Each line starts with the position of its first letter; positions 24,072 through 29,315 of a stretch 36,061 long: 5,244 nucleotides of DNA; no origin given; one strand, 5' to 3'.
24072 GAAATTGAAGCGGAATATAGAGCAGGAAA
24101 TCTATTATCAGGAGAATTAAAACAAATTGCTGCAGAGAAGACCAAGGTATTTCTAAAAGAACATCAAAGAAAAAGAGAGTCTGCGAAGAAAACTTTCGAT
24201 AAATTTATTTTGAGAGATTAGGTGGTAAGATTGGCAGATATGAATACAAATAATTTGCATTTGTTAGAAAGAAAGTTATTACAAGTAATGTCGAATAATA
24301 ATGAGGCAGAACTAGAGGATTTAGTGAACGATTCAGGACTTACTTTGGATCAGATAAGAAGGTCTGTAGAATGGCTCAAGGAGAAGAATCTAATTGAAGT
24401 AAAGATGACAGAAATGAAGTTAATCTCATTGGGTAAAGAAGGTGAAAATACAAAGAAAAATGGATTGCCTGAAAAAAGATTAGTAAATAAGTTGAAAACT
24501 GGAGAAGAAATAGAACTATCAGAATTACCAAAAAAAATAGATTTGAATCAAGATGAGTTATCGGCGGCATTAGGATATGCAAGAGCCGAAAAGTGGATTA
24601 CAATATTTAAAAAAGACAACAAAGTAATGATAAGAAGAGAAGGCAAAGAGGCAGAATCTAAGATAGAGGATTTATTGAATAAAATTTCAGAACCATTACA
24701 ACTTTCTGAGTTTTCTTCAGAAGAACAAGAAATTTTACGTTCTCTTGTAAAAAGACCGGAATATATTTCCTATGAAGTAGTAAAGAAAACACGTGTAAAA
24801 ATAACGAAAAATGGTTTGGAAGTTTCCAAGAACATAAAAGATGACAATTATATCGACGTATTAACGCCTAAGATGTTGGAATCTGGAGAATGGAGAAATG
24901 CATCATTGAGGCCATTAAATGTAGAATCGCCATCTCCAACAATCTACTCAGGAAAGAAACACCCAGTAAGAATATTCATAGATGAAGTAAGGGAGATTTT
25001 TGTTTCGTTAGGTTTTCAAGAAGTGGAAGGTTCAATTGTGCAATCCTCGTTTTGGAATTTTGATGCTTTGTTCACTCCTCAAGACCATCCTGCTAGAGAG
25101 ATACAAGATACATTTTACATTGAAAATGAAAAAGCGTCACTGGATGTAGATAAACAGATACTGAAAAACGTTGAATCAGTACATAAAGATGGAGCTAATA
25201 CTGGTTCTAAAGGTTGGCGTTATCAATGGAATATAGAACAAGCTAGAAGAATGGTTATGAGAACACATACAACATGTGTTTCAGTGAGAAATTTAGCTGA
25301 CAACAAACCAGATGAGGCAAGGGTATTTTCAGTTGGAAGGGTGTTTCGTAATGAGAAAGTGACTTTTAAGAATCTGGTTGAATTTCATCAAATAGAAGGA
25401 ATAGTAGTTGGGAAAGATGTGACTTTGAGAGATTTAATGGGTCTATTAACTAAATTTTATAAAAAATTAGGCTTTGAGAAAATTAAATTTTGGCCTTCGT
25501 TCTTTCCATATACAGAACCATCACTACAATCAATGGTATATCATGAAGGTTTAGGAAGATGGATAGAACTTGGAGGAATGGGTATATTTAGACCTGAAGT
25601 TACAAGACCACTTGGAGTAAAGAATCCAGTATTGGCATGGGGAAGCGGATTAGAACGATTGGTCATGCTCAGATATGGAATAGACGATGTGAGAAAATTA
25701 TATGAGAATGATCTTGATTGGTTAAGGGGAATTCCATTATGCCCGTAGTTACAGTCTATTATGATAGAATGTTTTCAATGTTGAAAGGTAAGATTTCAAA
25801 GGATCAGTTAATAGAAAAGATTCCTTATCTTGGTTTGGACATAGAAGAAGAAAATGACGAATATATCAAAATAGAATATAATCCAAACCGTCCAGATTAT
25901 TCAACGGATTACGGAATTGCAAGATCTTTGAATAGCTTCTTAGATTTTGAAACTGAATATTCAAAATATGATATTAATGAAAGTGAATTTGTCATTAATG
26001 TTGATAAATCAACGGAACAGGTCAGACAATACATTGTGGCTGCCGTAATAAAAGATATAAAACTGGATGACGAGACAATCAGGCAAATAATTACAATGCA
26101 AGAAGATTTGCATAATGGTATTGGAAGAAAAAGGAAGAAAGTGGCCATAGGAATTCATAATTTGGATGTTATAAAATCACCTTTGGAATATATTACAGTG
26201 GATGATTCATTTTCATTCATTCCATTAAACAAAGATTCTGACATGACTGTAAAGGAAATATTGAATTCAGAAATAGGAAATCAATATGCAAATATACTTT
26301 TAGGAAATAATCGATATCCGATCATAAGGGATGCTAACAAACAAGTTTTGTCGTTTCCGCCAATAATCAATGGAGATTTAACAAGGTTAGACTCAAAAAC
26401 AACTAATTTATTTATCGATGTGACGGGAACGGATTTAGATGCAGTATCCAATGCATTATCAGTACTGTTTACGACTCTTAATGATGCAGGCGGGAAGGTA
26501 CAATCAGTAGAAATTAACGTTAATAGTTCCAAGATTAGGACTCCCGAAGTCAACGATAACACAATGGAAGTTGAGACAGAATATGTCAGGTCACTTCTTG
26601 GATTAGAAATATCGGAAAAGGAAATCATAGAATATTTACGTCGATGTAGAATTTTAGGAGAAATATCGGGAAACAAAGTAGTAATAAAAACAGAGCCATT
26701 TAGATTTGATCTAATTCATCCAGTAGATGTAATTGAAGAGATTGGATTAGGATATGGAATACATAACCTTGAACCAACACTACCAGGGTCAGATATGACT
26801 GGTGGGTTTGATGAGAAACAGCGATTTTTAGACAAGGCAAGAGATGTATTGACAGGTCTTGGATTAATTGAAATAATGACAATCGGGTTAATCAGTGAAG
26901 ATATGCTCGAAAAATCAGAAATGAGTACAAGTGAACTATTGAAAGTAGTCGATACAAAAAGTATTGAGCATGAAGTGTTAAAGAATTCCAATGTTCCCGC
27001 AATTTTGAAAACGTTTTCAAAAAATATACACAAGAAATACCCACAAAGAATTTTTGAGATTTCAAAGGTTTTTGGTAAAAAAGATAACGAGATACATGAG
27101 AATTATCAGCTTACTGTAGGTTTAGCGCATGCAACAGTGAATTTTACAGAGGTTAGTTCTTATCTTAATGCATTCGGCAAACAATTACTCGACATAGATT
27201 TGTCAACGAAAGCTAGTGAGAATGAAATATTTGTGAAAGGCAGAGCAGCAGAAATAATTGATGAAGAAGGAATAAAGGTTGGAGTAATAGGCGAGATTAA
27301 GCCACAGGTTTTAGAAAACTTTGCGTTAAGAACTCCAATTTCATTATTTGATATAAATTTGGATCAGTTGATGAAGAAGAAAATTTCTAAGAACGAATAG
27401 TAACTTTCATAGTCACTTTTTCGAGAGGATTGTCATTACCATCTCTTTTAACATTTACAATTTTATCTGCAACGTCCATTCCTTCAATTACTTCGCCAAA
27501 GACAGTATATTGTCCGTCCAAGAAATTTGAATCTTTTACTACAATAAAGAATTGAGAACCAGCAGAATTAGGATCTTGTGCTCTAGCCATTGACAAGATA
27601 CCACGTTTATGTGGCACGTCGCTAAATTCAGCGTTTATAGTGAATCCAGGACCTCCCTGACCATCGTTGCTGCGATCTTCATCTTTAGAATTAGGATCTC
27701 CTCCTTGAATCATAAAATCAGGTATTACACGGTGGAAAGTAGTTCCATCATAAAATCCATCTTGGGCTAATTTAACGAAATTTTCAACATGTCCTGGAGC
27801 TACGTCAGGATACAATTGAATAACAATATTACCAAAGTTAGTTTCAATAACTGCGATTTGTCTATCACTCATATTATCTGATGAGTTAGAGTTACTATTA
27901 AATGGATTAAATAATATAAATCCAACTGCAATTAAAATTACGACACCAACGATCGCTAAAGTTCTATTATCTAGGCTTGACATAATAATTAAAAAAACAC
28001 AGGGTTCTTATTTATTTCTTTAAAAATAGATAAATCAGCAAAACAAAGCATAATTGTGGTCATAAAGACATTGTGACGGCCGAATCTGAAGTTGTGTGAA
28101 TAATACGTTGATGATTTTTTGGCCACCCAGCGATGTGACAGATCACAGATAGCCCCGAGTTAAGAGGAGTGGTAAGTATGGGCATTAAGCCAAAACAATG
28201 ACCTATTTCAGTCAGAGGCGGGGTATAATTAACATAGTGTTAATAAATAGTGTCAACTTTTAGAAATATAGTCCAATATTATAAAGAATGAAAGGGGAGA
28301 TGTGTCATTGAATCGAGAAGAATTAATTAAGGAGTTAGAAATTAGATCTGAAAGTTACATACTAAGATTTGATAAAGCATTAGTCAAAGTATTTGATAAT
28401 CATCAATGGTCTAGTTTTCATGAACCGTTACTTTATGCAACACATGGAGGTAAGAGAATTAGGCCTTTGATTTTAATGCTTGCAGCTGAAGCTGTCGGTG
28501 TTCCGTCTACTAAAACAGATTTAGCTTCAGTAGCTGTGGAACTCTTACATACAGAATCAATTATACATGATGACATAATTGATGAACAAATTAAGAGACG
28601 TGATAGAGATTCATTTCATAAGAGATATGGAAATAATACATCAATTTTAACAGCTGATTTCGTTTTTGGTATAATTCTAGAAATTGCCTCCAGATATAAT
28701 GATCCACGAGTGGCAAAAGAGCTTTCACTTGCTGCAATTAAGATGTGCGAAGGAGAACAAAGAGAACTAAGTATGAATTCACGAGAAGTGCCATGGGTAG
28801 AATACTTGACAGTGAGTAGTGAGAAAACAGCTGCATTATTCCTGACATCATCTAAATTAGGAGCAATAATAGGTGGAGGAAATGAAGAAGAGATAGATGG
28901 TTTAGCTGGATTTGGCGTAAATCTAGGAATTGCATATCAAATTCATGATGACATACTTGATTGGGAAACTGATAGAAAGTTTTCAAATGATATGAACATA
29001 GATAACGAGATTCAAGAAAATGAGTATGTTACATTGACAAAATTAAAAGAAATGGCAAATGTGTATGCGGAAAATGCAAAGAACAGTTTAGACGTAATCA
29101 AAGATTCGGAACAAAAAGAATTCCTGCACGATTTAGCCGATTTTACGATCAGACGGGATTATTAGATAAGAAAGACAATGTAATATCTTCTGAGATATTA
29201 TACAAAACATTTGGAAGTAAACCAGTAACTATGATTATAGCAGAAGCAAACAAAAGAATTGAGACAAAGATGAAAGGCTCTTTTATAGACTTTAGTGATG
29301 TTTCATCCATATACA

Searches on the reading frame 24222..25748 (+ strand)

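Call 48: search_protein_families(library=pfam, proteins=[window:24222-25748:+], max_evalue=0.001)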
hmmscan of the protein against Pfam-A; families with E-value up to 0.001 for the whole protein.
window:24222-25748:+ (508 aa): 5 families
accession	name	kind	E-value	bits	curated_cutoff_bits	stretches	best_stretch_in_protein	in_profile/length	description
PF01409.25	tRNA-synt_2d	-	3.5e-89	299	19.8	1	232-502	2-244/246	tRNA synthetases class II core domain (F)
PF17759.6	tRNA_synthFbeta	-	2.2e-08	34.3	22.4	1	344-471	72-208/214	Phenylalanyl tRNA synthetase beta chain CLM domain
PF00152.25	tRNA-synt_2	-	1.5e-05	24.7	25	0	367-415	93-139/308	tRNA synthetases class II (D, K and N)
PF10771.15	DUF2582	-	0.0002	21.9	24.2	0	89-138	15-64/65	Winged helix-turn-helix domain (DUF2582)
PF00587.30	tRNA-synt_2b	-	0.00033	21.2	29.3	0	366-454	37-135/179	tRNA synthetase class II core domain (G, H, P, S and T)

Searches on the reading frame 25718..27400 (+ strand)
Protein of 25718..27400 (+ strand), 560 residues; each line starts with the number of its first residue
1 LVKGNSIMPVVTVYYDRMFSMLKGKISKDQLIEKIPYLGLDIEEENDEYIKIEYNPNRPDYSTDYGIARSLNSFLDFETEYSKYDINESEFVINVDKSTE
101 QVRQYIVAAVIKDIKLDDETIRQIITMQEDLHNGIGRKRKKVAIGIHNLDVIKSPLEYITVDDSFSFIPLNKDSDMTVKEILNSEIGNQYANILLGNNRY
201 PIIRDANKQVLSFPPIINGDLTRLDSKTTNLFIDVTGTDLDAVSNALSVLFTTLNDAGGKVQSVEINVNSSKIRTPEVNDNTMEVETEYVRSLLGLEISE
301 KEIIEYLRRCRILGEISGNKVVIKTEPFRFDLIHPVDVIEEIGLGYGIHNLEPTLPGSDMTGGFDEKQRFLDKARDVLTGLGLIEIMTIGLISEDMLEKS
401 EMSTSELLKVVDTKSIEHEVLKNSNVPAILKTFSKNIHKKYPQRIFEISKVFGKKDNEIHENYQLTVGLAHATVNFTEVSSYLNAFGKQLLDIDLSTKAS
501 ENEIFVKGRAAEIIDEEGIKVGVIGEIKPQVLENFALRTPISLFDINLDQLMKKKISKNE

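Call 48: search_protein_families(library=pfam, proteins=[window:25718-27400:+], max_evalue=0.001)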
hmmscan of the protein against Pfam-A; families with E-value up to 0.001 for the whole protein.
window:25718-27400:+ (560 aa): 3 families
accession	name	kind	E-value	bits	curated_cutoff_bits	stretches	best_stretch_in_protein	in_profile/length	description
PF17759.6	tRNA_synthFbeta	-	1.4e-35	123.2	22.4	1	352-548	2-214/214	Phenylalanyl tRNA synthetase beta chain CLM domain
PF03484.21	B5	-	3.4e-17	62.8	28.6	1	283-347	1-66/67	tRNA synthetase B5 domain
PF03483.22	B3_4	-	3.1e-06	27.4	29.3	1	142-245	51-134/174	B3/4 domain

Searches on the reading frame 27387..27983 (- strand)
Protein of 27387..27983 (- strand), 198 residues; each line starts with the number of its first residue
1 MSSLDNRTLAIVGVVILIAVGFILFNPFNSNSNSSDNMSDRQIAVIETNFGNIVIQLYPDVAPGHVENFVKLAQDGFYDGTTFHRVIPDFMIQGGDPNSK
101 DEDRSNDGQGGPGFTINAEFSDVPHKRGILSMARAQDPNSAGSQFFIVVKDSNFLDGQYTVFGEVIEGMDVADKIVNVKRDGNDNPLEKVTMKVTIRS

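Call 48: search_protein_families(library=pfam, proteins=[window:27387-27983:-], max_evalue=0.001)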
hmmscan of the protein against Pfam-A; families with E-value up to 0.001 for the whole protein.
window:27387-27983:- (198 aa): 1 family
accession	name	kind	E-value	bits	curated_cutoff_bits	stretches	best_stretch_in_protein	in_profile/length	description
PF00160.26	Pro_isomerase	-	2.3e-57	194.1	21.7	1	45-193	3-155/159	Cyclophilin type peptidyl-prolyl cis-trans isomerase/CLD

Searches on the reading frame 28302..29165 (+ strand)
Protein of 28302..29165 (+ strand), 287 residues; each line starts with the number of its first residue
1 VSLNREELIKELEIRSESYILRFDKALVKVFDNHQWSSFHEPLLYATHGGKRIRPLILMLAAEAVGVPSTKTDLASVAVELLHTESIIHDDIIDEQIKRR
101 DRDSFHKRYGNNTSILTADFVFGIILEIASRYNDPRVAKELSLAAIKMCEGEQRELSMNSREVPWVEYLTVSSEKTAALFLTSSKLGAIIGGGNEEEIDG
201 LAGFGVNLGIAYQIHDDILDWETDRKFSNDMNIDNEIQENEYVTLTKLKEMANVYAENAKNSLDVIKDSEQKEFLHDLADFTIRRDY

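Call 48: search_protein_families(library=pfam, proteins=[window:28302-29165:+], max_evalue=0.001)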
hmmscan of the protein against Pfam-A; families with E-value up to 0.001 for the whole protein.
window:28302-29165:+ (287 aa): 1 family
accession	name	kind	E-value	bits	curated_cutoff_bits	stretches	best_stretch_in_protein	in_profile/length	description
PF00348.22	polyprenyl_synt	-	1.5e-49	169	27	1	39-270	4-238/251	Polyprenyl synthetase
